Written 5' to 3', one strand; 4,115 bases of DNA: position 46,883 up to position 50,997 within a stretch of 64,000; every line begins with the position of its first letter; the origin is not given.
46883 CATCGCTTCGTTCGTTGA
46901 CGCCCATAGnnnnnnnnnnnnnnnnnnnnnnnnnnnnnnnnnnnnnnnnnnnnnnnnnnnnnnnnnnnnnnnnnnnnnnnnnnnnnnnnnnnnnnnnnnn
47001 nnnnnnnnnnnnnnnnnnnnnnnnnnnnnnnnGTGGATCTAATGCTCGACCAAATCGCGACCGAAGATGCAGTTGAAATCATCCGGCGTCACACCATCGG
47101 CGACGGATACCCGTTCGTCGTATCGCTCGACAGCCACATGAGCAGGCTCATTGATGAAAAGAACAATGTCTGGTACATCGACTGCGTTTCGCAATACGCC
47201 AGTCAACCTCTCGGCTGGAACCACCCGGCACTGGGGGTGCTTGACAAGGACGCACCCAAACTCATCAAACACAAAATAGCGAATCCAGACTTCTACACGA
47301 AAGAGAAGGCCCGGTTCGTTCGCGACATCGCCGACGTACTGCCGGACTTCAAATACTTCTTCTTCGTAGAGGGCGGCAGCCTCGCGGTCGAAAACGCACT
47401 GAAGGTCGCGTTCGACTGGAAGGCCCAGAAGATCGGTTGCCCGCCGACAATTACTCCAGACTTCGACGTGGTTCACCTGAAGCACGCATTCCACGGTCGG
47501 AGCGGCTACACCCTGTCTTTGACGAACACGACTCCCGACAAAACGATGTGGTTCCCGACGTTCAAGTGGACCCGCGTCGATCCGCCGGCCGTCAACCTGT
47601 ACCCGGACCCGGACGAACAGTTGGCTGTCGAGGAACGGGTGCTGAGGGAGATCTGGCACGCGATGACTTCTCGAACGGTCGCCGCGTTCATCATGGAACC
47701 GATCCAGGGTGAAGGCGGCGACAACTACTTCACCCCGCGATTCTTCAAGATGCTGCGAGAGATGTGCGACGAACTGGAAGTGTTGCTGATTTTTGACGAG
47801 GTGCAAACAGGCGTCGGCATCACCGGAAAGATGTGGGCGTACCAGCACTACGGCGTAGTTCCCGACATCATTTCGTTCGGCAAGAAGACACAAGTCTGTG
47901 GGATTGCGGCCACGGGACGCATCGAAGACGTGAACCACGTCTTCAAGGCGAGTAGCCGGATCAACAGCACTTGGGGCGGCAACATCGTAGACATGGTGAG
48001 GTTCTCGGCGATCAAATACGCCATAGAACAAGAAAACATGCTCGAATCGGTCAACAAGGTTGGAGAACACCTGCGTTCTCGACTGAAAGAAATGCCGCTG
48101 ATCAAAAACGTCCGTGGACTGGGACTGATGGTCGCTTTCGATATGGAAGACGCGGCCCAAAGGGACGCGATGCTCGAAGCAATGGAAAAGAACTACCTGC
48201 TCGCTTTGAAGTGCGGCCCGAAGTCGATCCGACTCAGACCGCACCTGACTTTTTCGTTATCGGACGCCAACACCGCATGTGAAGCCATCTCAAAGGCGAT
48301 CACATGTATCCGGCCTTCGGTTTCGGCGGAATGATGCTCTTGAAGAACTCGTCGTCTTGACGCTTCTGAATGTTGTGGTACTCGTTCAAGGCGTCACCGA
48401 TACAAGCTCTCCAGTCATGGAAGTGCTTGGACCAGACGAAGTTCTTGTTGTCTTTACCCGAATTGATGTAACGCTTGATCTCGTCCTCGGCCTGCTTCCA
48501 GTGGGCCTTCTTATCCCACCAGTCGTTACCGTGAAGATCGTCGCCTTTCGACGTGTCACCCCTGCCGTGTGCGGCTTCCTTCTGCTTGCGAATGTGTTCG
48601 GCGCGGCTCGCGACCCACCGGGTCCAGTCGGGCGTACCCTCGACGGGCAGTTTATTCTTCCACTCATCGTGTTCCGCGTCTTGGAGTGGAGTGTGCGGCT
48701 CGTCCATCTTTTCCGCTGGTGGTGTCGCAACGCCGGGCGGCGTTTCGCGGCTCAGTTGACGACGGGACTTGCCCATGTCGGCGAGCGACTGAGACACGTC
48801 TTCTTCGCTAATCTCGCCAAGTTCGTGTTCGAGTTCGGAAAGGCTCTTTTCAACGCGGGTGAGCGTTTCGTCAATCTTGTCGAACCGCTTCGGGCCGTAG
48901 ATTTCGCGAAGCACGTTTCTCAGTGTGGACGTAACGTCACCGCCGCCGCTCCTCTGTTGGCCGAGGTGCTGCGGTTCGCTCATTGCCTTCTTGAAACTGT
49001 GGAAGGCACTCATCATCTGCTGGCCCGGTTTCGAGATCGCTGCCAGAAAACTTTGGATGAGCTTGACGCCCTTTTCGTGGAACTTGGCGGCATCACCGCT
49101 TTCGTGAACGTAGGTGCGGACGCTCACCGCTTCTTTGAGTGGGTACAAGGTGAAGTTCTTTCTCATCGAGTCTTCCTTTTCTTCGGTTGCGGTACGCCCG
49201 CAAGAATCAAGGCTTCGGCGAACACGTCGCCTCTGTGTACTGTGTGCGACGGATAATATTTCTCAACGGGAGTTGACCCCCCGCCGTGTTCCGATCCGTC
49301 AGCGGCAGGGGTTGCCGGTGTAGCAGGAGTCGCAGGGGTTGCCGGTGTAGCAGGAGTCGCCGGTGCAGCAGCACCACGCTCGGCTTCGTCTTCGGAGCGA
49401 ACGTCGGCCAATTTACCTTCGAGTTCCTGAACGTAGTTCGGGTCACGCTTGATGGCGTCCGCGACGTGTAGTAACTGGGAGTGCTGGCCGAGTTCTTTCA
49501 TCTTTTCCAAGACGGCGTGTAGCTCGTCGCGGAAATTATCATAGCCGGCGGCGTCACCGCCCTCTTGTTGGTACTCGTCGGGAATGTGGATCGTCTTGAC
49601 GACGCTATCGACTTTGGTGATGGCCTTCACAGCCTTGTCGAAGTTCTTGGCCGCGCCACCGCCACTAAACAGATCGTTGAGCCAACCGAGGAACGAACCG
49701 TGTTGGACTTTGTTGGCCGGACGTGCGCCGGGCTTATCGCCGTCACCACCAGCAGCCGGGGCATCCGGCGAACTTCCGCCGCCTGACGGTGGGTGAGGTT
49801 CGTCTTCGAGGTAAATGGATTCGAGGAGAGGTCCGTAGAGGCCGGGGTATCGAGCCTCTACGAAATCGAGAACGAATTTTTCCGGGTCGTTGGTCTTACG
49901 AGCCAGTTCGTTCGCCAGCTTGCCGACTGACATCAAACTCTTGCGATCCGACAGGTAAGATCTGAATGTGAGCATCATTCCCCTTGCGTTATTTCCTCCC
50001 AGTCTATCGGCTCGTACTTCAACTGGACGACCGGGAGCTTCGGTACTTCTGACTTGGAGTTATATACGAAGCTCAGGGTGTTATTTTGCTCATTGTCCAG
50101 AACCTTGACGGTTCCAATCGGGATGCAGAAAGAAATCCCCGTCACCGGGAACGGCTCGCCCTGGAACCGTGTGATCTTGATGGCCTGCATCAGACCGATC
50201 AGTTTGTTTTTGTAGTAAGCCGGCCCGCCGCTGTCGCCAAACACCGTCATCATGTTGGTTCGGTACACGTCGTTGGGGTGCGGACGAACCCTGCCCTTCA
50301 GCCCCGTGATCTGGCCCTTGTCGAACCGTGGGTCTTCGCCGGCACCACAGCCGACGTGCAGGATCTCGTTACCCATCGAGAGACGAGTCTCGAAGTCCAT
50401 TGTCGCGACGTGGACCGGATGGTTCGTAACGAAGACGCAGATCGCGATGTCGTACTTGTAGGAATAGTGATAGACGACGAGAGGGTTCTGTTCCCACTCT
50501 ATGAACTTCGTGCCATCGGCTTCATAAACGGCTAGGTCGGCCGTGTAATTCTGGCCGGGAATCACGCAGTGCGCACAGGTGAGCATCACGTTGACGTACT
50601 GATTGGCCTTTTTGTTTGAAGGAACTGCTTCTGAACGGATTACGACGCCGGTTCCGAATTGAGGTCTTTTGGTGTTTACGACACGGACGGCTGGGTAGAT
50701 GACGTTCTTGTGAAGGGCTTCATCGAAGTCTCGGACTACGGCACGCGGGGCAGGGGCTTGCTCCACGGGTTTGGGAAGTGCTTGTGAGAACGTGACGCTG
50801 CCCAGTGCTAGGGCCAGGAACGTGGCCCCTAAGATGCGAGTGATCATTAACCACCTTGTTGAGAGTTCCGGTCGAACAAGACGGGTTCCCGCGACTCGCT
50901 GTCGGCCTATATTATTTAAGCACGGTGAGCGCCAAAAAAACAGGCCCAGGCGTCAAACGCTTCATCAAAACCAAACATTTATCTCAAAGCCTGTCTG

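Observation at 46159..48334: LAT-like class-III aminotransferase next to a SWIM zinc-finger protein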

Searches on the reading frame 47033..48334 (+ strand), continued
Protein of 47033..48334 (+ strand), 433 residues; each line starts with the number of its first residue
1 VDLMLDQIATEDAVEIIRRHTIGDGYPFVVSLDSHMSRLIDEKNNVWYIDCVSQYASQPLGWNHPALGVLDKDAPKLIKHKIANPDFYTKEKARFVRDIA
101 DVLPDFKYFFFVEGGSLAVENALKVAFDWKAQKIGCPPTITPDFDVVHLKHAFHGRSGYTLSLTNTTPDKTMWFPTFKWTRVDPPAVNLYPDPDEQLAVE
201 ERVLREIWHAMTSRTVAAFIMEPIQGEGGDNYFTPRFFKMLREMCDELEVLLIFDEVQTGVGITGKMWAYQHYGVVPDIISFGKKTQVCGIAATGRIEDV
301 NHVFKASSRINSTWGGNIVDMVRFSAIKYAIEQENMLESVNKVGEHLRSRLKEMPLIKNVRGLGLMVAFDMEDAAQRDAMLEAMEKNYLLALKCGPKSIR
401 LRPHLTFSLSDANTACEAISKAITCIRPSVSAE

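Call 97: search_dna_similar(query=L005:14160-15419:+, collection=phages, mode=protein, max_rows=15, max_evalue=1e-20)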
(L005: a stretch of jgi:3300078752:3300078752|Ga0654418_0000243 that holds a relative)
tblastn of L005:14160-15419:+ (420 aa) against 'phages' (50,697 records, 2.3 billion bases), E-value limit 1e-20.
Records with a match: 19; places in all: 19; records where one place covers at least 80% of the query: 16.
Best place of each record, by identity: <60% 19.
By first word of the organism name: Listeria 6; Bacteriophage 5; Acinetobacter 4; Salmonella 2; Staphylococcus 1; Enterococcus 1.
By host as written in the record: - 9; Listeria monocytogenes 6; Salmonella enterica subsp. enterica serovar Kentucky 2; Staphylococcus aureus 1; Enterococcus faecalis 1.
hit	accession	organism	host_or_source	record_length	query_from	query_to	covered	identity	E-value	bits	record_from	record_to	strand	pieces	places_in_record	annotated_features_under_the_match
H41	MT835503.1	Bacteriophage sp.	human fecal samples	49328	11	413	96%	41.6%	2e-100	333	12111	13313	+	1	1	record has no annotation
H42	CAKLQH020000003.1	Acinetobacter phage MD-2021a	not known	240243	10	408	95%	40.9%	2e-91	307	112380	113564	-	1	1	gdhA_1: NADP-specific glutamate dehydrogenase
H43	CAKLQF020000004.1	Acinetobacter phage MD-2021a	not known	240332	10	408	95%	40.9%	2e-91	307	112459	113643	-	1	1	gdhA_1: NADP-specific glutamate dehydrogenase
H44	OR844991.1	Staphylococcus phage SA 1306 Kay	Staphylococcus aureus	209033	20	408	93%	40.4%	6e-98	326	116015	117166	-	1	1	record has no annotation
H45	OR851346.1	Salmonella phage S.Kent 1-2-1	Salmonella enterica subsp. enterica ...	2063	26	405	90%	39.8%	1e-81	269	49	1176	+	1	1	record has no annotation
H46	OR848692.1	Listeria phage LM 4-14-1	Listeria monocytogenes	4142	11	377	87%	32.7%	2e-47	179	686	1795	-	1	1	record has no annotation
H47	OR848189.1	Listeria phage LM 4-14-1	Listeria monocytogenes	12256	26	376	84%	33.0%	3e-48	182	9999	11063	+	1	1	record has no annotation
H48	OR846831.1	Listeria phage LM 4-11-1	Listeria monocytogenes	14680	26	376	84%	33.0%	3e-48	182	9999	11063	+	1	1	record has no annotation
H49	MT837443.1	Bacteriophage sp.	human fecal samples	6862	26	388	86%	31.7%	1e-45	174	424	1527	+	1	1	record has no annotation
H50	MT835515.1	Bacteriophage sp.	human fecal samples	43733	26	392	87%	30.9%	3e-48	182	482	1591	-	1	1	record has no annotation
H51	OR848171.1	Listeria phage LM 4-14-1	Listeria monocytogenes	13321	26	376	84%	32.1%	3e-48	182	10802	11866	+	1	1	record has no annotation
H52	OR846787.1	Listeria phage LM 4-11-1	Listeria monocytogenes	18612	26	376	84%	32.1%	4e-48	182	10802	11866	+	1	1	record has no annotation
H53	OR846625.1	Enterococcus phage Efs 1-1-1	Enterococcus faecalis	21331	28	376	83%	31.9%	1e-45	174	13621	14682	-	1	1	record has no annotation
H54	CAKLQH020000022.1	Acinetobacter phage MD-2021a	not known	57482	26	376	84%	31.1%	8e-44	169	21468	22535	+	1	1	gdhA_2: NADP-specific glutamate dehydrogenase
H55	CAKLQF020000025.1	Acinetobacter phage MD-2021a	not known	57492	26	376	84%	31.1%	8e-44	169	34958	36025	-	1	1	gdhA_2: NADP-specific glutamate dehydrogenase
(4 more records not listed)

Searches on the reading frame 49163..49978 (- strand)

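Call 3: search_protein_families(library=pfam, proteins=[window:49163-49978:-], max_evalue=0.01)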
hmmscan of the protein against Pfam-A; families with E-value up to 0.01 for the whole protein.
window:49163-49978:- (271 aa): 1 family
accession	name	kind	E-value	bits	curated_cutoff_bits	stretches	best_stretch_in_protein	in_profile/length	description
PF05564.17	Auxin_repressed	-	0.0045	18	25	1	195-227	37-69/117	Dormancy/auxin associated protein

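Call 19: search_protein_families(library=phrogs, proteins=[window:49163-49978:-], max_evalue=0.01)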
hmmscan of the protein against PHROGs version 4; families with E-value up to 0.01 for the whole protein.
window:49163-49978:- (271 aa): 0 families

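Call 94: search_protein_families(library=padloc, proteins=[window:49163-49978:-], max_evalue=0.001)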
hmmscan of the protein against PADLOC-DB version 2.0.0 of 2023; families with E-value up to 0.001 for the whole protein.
window:49163-49978:- (271 aa): 0 families

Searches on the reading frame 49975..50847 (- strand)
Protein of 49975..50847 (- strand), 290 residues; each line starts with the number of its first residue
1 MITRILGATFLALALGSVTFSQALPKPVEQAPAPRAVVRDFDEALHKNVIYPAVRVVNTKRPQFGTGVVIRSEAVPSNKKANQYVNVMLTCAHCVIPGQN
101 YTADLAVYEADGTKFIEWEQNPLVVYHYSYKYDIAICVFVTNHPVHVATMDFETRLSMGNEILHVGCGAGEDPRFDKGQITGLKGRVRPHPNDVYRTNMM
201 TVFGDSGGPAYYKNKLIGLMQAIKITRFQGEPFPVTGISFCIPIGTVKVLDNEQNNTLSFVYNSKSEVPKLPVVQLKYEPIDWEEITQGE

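Call 3: search_protein_families(library=pfam, proteins=[window:49975-50847:-], max_evalue=0.01)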
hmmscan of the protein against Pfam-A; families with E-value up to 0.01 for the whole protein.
window:49975-50847:- (290 aa): 2 families
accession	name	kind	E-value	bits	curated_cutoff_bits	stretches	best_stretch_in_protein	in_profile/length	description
PF13365.12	Trypsin_2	-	1.9e-11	45.3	27.6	1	65-218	1-143/144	Trypsin-like peptidase domain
PF00089.32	Trypsin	-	0.0014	18.9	20.6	1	87-223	36-198/220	Trypsin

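Call 19: search_protein_families(library=phrogs, proteins=[window:49975-50847:-], max_evalue=0.01)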
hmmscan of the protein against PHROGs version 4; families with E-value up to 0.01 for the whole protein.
window:49975-50847:- (290 aa): 1 family
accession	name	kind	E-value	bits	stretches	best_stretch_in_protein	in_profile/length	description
phrog_9683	-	other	3.8e-12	47.2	1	86-249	63-219/233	protease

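Call 94: search_protein_families(library=padloc, proteins=[window:49975-50847:-], max_evalue=0.001)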
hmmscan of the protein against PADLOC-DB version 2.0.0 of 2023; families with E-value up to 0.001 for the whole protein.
window:49975-50847:- (290 aa): 2 families
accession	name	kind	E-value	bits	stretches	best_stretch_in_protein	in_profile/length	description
PDLC02960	RT-Protease_XI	-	2.5e-06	24.8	1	87-222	359-485/506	single gene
PDLC02959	RT-Protease_XI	-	1.1e-05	22.5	1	87-222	361-488/510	single gene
